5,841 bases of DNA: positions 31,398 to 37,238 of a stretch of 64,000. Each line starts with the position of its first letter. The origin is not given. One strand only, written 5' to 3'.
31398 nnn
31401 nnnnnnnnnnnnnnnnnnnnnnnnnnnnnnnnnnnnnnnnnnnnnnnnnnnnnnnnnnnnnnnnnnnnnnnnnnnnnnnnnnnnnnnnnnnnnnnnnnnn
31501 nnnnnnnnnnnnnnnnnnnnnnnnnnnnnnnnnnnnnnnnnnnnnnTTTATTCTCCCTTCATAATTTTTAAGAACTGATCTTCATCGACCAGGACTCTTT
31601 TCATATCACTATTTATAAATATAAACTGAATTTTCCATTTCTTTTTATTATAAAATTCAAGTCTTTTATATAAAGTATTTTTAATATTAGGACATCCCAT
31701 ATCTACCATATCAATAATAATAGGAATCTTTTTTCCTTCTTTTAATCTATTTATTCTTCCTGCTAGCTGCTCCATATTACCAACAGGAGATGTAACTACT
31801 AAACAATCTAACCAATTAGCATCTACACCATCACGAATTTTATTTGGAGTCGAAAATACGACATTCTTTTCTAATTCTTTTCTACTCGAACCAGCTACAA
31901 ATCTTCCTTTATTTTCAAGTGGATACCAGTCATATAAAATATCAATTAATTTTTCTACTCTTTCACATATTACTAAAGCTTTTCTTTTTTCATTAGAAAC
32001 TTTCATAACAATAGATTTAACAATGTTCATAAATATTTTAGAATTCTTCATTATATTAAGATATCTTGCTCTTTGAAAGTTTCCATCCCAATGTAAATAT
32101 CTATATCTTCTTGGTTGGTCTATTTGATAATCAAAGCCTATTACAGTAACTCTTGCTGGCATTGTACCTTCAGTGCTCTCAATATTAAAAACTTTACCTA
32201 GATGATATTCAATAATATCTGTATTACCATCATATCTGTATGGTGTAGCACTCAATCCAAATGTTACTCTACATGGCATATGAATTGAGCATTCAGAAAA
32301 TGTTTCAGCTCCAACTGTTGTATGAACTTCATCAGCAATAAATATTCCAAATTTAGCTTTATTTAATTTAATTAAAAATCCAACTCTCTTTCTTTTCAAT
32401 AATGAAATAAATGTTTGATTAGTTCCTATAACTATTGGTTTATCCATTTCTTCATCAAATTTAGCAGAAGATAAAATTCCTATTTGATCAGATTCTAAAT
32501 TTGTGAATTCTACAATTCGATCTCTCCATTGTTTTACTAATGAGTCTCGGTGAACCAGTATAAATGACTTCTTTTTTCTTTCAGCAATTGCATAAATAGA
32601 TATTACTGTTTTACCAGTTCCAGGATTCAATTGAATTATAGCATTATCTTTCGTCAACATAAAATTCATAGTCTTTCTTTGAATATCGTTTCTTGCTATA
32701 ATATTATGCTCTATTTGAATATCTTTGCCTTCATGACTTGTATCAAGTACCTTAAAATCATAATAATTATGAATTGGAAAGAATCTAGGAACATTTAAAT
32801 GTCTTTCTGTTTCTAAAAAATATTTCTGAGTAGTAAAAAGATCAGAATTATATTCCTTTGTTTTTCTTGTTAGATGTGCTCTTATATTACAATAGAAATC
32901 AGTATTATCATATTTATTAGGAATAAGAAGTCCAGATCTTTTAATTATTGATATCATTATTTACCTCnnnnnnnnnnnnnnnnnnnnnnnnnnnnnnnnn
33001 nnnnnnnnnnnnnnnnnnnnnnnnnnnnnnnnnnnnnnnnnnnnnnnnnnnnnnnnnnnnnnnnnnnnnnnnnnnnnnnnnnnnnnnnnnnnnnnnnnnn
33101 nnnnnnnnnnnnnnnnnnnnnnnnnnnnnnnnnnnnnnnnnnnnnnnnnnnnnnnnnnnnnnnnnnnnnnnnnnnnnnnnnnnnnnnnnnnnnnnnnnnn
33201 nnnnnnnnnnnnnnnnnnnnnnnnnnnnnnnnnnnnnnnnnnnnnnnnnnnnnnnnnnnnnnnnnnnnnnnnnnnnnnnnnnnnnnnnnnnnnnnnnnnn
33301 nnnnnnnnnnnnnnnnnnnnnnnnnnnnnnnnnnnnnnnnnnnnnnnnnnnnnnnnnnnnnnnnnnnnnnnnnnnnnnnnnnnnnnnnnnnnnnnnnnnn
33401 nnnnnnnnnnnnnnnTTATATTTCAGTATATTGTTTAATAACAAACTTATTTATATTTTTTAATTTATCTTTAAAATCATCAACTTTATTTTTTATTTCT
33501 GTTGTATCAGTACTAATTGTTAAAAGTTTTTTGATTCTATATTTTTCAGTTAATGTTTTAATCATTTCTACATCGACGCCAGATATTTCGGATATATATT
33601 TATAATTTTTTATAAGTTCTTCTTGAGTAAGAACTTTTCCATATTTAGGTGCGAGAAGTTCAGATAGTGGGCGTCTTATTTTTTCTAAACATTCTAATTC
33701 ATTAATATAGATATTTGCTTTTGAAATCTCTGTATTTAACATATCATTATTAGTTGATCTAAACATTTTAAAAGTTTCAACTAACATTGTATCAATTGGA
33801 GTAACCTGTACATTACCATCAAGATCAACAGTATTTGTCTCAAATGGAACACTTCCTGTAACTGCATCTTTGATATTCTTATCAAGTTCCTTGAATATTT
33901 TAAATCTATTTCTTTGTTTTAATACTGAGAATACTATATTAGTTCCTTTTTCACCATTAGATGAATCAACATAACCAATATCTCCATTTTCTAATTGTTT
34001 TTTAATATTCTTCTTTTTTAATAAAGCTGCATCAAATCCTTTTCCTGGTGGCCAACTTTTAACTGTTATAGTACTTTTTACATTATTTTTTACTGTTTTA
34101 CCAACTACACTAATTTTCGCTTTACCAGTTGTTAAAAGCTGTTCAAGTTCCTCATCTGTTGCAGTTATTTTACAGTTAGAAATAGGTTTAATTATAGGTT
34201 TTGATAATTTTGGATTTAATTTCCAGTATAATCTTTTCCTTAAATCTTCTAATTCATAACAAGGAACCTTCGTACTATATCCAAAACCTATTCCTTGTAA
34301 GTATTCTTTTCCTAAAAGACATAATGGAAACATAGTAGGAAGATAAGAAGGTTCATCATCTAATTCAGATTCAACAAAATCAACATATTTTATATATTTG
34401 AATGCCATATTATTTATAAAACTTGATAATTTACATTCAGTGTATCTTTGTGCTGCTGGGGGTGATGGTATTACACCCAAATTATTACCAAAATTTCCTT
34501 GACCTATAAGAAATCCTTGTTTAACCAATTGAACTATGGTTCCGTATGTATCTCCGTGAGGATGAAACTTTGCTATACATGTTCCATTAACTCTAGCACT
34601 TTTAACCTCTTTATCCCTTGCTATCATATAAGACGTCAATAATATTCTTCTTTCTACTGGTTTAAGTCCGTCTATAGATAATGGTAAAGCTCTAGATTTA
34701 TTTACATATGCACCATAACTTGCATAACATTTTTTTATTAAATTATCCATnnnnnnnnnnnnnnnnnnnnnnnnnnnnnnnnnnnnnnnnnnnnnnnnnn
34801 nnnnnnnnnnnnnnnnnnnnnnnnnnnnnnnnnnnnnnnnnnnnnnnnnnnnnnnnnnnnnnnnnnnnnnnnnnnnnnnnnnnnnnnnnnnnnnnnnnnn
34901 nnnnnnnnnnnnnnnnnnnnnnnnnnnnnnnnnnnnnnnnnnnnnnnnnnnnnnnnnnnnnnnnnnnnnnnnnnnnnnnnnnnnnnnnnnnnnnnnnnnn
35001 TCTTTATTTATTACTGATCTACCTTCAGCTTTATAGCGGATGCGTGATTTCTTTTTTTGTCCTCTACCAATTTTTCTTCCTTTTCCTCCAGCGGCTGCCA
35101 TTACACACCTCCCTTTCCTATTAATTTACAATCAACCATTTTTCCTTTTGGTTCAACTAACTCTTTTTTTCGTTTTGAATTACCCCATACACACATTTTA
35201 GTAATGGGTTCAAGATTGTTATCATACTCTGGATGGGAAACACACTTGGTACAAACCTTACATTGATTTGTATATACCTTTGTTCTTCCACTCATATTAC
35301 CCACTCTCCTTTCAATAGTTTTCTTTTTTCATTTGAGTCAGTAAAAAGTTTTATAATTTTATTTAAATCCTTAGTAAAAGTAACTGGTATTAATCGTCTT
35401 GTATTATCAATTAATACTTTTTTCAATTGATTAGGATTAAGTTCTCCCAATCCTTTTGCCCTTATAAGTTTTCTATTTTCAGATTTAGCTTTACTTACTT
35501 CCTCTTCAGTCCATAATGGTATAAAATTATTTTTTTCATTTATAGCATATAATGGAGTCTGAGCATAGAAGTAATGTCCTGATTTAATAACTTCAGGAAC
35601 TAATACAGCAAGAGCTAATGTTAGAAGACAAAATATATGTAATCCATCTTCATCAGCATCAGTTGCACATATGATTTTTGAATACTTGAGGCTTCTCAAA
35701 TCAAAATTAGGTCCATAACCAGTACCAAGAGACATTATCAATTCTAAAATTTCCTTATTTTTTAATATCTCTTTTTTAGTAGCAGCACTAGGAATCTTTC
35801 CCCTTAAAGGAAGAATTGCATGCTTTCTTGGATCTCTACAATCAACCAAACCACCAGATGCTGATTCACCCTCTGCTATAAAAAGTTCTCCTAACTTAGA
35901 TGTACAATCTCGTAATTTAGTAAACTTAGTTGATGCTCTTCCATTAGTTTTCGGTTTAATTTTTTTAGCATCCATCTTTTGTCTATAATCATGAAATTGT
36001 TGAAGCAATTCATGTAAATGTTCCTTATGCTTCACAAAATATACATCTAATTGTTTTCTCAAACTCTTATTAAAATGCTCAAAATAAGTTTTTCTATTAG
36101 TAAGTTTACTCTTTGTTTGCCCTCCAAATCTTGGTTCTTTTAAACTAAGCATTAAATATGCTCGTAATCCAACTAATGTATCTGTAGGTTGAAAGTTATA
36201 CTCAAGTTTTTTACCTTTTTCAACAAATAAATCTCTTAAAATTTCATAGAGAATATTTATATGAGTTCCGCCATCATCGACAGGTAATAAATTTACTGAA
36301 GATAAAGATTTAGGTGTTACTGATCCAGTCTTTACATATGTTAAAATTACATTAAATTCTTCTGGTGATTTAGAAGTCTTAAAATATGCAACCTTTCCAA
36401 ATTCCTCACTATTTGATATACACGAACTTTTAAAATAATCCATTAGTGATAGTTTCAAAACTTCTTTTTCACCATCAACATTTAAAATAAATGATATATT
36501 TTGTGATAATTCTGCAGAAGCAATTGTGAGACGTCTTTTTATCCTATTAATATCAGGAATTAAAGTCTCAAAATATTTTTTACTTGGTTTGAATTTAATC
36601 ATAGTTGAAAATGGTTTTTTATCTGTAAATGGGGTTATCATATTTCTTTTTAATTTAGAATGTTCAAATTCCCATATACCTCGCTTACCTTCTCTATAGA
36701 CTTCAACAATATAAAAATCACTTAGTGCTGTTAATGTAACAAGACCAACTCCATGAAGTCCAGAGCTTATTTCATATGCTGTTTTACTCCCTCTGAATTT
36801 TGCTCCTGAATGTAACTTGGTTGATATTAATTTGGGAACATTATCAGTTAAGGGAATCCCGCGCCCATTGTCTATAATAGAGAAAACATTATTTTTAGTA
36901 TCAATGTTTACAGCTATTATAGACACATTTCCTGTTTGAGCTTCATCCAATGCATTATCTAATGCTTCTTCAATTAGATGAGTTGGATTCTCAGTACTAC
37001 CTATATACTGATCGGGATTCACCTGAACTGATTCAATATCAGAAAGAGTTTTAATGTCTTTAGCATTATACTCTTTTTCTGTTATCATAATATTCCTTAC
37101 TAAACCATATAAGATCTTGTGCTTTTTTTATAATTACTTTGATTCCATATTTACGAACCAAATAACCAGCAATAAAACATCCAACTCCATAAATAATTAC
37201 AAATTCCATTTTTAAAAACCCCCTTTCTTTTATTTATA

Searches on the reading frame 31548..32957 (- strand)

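Call 18: search_protein_families(library=phrogs, proteins=[window:31548-32957:-], max_evalue=0.001)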
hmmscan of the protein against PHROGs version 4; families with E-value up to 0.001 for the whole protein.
window:31548-32957:- (469 aa): 4 families
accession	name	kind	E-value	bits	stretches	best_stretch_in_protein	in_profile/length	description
phrog_16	-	DNA, RNA and nucleotide metabolism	6.6e-42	144.7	1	91-452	275-626/986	DNA helicase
phrog_62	-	DNA, RNA and nucleotide metabolism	1.3e-09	37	1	91-240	699-850/1881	DNA helicase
phrog_9690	-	DNA, RNA and nucleotide metabolism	8.4e-08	32.6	1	201-446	39-302/306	DNA helicase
phrog_6819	-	DNA, RNA and nucleotide metabolism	0.00014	21.4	1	91-214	23-146/645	Holliday junction branch migration helicase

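Call 19: search_protein_families(library=pfam, proteins=[window:31548-32957:-], max_evalue=0.001)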
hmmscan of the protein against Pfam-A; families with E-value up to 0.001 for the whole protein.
window:31548-32957:- (469 aa): 2 families
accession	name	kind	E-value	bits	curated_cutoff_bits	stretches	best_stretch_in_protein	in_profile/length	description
PF04851.21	ResIII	-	7.5e-21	75.2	22.5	1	101-241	21-164/164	Type III restriction enzyme, res subunit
PF00270.35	DEAD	-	2.9e-12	47.1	26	1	91-239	2-160/167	DEAD/DEAH box helicase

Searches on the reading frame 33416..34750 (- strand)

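Call 18: search_protein_families(library=phrogs, proteins=[window:33416-34750:-], max_evalue=0.001)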
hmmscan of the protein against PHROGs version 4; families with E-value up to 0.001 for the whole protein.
window:33416-34750:- (444 aa): 2 families
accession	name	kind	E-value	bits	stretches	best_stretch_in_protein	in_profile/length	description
phrog_551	-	DNA, RNA and nucleotide metabolism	3.8e-48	165.5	1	4-383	15-389/701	DNA topoisomerase II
phrog_20354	-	DNA, RNA and nucleotide metabolism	2.1e-10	42.2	1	9-115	16-129/142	DNA topoisomerase II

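Call 19: search_protein_families(library=pfam, proteins=[window:33416-34750:-], max_evalue=0.001)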
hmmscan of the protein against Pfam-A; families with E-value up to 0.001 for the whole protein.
window:33416-34750:- (444 aa): 1 family
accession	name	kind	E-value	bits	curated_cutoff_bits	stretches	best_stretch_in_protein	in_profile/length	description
PF00521.26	DNA_topoisoIV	-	7.9e-46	157.2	31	1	20-435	1-415/432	DNA gyrase/topoisomerase IV, subunit A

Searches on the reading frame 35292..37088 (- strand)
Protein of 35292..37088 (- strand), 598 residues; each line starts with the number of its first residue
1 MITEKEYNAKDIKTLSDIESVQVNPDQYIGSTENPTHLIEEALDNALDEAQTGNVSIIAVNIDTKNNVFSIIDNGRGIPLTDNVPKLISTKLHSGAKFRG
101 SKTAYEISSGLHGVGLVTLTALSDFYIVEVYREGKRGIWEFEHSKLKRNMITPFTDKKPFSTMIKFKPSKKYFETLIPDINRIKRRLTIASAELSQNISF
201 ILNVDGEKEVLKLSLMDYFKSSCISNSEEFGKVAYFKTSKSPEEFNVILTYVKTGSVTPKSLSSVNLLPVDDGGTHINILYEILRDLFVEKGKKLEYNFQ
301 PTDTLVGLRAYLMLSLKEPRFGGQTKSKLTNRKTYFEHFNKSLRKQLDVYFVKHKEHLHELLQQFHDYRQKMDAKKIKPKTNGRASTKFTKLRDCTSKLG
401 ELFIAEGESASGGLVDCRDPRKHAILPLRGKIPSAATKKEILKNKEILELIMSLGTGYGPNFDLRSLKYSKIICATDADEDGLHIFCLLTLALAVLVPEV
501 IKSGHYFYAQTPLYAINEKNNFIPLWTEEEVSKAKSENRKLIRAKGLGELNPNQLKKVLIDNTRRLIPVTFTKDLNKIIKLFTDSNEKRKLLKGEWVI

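Call 18: search_protein_families(library=phrogs, proteins=[window:35292-37088:-], max_evalue=0.001)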
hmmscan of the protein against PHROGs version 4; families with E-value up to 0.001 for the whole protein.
window:35292-37088:- (598 aa): 3 families
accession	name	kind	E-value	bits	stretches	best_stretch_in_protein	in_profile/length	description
phrog_543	-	DNA, RNA and nucleotide metabolism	2.3e-111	374.1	1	4-591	20-634/661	DNA topoisomerase II large subunit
phrog_28877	-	DNA, RNA and nucleotide metabolism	2.9e-44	152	2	321-582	361-650/1441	DNA topoisomerase II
phrog_7229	-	DNA, RNA and nucleotide metabolism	9.4e-15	55.8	1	437-590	5-159/172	DNA topoisomerase II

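Call 19: search_protein_families(library=pfam, proteins=[window:35292-37088:-], max_evalue=0.001)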
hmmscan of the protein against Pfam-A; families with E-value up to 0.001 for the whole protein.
window:35292-37088:- (598 aa): 5 families
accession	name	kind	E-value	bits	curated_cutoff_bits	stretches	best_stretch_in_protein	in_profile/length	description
PF00204.31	DNA_gyraseB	-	2.6e-16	60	27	1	228-376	15-168/173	DNA gyrase B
PF01751.28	Toprim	-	6.6e-10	39.5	23.1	1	401-485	1-72/96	Toprim domain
PF02518.31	HATPase_c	-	7.6e-10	39.7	26.4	1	35-124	6-85/111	Histidine kinase-, DNA gyrase B-, and HSP90-like ATPase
PF13589.12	HATPase_c_3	-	9.5e-06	26.1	25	1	39-147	7-109/137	Histidine kinase-, DNA gyrase B-, and HSP90-like ATPase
PF00986.26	DNA_gyraseB_C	-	2.2e-05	24.9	29.8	1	540-589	5-58/63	DNA gyrase B subunit, carboxyl terminus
